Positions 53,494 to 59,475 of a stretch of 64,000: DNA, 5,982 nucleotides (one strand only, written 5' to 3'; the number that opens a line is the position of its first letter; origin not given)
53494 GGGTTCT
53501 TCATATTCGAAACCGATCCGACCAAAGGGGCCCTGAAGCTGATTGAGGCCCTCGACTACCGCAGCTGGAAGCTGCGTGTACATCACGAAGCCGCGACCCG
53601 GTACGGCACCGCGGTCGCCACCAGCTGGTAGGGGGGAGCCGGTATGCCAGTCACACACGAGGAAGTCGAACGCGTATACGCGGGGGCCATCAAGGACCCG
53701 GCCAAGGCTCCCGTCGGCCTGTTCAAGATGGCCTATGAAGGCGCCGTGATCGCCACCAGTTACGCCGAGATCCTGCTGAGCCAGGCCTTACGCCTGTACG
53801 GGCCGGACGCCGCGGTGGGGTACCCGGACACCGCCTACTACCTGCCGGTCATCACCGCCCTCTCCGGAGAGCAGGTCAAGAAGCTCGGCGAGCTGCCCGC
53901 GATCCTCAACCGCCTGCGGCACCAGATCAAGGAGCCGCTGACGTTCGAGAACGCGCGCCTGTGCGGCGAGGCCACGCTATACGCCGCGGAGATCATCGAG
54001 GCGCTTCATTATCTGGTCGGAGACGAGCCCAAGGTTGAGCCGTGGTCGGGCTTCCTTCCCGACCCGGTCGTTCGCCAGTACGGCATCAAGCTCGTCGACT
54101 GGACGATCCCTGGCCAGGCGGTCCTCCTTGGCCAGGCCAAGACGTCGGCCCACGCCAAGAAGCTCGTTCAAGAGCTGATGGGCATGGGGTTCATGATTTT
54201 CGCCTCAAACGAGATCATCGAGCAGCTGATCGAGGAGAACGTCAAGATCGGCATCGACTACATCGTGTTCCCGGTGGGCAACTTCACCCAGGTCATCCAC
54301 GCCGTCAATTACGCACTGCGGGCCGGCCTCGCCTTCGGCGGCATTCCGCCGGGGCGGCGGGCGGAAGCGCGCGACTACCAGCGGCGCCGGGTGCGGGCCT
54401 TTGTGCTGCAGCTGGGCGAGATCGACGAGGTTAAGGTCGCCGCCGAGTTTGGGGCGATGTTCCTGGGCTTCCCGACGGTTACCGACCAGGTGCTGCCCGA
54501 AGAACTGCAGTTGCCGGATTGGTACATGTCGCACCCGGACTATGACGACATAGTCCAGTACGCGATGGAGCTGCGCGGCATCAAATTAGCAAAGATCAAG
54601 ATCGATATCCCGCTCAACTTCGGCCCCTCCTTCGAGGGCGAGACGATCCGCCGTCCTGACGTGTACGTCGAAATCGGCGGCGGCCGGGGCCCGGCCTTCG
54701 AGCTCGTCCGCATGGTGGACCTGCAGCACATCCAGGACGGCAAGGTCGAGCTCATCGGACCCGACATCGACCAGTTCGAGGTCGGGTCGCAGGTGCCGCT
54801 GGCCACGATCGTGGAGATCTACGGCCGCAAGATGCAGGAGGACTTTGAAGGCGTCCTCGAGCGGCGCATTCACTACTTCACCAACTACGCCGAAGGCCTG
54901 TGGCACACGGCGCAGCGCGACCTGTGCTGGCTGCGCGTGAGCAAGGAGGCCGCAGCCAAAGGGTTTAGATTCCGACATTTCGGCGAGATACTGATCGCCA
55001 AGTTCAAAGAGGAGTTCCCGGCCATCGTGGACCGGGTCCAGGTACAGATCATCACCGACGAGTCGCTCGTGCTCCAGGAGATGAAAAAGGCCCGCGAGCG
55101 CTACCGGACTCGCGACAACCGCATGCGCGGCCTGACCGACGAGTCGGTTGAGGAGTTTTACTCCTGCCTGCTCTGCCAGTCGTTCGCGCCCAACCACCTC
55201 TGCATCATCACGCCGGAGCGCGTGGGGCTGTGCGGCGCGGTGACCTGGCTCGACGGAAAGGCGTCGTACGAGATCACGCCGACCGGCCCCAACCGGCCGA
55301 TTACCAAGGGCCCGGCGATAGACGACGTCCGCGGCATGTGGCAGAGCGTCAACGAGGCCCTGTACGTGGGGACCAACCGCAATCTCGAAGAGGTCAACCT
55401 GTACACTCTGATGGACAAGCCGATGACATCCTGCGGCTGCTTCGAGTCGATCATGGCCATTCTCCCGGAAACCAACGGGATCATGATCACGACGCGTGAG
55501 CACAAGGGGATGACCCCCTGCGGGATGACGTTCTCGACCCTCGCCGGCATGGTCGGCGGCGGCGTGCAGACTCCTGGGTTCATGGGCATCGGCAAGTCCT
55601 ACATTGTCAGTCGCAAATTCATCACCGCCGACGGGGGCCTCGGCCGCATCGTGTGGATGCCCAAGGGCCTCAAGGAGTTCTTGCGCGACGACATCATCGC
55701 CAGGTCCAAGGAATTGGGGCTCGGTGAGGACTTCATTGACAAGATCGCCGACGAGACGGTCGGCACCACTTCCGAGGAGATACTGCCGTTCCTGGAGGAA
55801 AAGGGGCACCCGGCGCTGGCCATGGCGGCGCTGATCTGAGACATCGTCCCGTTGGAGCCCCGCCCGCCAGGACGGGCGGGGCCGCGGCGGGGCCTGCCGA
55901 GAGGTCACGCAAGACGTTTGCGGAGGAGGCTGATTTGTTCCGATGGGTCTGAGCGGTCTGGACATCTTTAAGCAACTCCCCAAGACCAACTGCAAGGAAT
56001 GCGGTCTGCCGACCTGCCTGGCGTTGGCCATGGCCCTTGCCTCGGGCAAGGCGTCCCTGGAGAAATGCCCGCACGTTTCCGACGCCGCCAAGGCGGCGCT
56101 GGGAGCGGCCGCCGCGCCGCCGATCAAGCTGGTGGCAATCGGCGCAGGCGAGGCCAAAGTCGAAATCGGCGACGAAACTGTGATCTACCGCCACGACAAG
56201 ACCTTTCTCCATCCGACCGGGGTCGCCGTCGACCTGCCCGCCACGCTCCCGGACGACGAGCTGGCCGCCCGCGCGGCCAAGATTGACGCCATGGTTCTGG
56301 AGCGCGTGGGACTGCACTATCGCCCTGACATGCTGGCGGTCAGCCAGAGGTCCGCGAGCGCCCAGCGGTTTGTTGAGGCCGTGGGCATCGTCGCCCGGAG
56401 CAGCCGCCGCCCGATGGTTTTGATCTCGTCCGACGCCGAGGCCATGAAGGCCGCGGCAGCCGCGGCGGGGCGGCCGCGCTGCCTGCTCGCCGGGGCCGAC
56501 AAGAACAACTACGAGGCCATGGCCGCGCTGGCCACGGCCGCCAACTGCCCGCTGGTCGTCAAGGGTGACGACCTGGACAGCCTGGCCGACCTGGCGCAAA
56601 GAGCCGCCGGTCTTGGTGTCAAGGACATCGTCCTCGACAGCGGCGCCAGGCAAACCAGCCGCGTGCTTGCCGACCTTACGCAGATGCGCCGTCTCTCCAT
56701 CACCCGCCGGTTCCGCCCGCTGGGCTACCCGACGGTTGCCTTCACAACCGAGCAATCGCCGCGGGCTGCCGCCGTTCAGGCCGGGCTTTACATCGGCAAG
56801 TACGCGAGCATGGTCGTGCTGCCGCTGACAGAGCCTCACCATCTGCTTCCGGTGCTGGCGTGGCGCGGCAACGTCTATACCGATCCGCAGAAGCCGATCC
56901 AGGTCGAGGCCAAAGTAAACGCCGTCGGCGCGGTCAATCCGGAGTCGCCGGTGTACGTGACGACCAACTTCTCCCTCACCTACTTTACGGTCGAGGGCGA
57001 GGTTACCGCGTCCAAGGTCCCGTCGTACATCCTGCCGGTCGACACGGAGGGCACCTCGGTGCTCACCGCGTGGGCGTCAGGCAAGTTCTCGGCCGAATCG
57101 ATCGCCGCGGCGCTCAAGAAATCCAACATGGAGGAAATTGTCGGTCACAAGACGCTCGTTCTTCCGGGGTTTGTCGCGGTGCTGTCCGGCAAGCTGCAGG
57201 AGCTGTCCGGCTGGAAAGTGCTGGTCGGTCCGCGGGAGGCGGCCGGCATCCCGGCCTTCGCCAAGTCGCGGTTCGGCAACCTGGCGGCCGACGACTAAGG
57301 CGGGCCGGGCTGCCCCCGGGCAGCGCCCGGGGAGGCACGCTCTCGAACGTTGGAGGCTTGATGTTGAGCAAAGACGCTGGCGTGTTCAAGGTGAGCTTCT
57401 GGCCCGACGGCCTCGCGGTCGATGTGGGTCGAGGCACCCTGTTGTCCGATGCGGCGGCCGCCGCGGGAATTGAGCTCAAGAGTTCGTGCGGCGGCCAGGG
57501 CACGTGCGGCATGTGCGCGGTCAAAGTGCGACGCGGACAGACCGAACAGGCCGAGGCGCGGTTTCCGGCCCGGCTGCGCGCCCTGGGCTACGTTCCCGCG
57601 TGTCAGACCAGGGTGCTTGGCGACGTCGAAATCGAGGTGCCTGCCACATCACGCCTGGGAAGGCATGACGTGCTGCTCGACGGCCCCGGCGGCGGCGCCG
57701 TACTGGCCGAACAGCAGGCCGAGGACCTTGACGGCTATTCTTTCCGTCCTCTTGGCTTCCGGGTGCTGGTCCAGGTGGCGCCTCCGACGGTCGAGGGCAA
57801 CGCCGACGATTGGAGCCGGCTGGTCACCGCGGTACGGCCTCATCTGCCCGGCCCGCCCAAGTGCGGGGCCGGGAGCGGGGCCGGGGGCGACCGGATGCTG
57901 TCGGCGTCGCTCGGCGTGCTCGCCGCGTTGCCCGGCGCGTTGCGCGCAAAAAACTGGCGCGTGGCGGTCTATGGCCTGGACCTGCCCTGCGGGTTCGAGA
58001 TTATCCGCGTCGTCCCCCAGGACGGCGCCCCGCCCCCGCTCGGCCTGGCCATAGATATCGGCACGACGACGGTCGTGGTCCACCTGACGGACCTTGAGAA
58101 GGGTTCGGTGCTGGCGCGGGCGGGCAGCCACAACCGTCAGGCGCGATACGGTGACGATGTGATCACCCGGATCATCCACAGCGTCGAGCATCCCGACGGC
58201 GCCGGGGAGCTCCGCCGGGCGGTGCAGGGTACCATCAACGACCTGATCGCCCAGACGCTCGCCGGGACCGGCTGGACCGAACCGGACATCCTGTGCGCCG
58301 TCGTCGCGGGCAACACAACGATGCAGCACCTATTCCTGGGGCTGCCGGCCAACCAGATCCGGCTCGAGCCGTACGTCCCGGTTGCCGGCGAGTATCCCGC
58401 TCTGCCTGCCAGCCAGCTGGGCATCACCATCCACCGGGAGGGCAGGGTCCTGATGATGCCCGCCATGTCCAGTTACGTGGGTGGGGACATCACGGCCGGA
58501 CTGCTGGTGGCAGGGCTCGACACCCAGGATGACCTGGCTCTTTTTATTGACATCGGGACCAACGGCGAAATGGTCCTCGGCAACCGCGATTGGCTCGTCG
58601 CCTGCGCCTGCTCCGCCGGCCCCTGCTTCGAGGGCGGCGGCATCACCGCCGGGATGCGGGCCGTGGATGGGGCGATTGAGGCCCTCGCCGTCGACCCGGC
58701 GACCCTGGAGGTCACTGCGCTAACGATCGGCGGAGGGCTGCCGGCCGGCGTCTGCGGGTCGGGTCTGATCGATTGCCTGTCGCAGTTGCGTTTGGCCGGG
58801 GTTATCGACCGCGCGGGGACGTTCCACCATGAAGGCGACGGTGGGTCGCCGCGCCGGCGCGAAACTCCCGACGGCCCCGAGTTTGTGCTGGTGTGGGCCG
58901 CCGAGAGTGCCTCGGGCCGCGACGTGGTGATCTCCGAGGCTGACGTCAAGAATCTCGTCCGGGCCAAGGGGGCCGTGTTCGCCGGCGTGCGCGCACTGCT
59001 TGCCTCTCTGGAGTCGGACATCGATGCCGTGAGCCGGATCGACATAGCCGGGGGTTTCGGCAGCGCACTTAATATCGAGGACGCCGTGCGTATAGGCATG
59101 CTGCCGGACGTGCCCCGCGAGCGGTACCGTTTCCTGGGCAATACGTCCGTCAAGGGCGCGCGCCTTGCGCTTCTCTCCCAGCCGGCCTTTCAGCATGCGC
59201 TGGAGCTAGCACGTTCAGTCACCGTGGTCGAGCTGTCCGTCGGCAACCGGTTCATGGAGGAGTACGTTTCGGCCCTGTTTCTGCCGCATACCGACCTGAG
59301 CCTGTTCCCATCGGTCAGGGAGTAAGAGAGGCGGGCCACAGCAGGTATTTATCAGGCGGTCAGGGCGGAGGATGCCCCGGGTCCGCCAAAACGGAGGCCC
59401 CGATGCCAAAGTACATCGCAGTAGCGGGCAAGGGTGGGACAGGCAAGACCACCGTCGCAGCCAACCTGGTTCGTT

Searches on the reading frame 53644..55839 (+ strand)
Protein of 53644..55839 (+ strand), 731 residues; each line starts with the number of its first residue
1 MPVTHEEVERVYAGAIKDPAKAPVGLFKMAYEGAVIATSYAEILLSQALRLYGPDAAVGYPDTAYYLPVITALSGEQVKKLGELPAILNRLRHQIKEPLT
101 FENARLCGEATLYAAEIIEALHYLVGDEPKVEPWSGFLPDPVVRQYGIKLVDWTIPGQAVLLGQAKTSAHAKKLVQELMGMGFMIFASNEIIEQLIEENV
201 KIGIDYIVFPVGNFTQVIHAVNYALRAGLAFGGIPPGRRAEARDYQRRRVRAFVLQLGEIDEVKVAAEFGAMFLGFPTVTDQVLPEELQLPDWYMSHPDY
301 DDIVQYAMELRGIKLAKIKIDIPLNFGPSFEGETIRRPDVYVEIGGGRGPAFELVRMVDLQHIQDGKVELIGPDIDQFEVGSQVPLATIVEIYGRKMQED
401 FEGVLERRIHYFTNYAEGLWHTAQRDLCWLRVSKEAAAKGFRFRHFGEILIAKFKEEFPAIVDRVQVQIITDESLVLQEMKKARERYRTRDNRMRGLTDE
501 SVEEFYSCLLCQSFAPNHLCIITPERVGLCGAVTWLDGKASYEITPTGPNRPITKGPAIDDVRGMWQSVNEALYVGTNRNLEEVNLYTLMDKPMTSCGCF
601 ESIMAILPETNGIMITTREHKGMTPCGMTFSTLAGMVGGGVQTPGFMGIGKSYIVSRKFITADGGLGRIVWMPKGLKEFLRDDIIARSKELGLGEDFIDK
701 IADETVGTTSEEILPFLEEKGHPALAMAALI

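Call 56: search_protein_families(library=pfam, proteins=[window:53644-55839:+], max_evalue=0.00001)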
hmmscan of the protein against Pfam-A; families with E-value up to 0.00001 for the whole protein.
window:53644-55839:+ (731 aa): 3 families
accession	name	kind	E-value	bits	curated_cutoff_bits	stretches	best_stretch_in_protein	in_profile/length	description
PF19436.4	ACS_CODH_B_C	-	5.5e-122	406.4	25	1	487-730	1-244/245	ACS/CODH beta subunit C-terminal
PF03598.20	CdhC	-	6.5e-68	227.9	24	1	322-474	1-153/155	CO dehydrogenase/acetyl-CoA synthase complex beta subunit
PF18537.6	CODH_A_N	-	5.8e-29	100.4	32.2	1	43-124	2-83/83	Carbon monoxide dehydrogenase subunit alpha N-terminal domain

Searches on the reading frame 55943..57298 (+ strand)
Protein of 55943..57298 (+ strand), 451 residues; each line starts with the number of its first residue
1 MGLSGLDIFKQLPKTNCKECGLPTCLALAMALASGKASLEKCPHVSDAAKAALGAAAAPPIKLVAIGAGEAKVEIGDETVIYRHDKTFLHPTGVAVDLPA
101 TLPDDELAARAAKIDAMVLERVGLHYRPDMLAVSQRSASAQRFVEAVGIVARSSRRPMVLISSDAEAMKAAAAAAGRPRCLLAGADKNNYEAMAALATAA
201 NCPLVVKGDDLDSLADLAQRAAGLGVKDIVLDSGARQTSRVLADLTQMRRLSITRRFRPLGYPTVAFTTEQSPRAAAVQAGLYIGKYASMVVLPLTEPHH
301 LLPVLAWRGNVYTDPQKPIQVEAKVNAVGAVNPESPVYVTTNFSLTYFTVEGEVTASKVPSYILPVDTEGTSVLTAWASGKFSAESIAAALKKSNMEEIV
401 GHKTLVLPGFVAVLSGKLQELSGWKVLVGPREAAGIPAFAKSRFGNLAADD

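Call 56: search_protein_families(library=pfam, proteins=[window:55943-57298:+], max_evalue=0.00001)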
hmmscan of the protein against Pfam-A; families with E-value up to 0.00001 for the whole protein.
window:55943-57298:+ (451 aa): 2 families
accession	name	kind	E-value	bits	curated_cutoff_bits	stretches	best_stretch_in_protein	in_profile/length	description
PF03599.22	CdhD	-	2.6e-106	356.1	24.8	1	64-439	2-386/387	CO dehydrogenase/acetyl-CoA synthase delta subunit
PF04060.18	FeS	-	7.7e-15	54.8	23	1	12-44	1-33/33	Putative Fe-S cluster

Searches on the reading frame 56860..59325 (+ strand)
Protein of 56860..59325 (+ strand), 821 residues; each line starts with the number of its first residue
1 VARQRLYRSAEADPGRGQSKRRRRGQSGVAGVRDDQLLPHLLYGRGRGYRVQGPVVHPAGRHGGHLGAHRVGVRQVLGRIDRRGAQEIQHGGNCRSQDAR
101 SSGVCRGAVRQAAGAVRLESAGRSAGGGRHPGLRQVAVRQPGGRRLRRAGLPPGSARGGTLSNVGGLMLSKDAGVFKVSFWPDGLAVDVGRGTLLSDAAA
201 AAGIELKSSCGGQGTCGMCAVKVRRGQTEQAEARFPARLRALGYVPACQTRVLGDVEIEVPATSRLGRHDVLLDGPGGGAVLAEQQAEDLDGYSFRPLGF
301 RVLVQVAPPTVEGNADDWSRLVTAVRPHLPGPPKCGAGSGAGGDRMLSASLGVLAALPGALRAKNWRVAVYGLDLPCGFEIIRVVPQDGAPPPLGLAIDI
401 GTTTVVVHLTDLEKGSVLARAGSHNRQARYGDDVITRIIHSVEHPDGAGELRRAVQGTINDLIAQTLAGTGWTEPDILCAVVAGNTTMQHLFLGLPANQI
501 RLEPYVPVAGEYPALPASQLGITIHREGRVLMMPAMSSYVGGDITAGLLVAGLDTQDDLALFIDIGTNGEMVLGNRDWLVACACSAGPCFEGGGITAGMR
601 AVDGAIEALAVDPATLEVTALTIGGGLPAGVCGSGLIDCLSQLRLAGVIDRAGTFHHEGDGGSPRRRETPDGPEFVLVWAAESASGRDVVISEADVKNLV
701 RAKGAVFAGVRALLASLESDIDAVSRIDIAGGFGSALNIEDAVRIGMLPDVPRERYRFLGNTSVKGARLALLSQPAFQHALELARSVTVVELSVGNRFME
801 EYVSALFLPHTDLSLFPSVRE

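Call 56: search_protein_families(library=pfam, proteins=[window:56860-59325:+], max_evalue=0.00001)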
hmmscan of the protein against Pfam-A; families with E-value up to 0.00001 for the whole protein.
window:56860-59325:+ (821 aa): 4 families
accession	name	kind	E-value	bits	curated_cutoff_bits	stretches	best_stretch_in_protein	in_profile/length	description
PF14574.11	RACo_C_ter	-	7.7e-96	320.6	27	1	559-819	2-260/261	C-terminal domain of RACo the ASKHA domain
PF17651.6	Raco_middle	-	6.5e-55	185.7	26.8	1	394-555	1-162/163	RACo middle region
PF00111.32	Fer2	-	4.1e-12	46.3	21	1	187-252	10-76/77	2Fe-2S iron-sulfur cluster binding domain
PF17650.6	RACo_linker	-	1.6e-09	37.9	26.2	1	293-387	6-82/86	RACo linker region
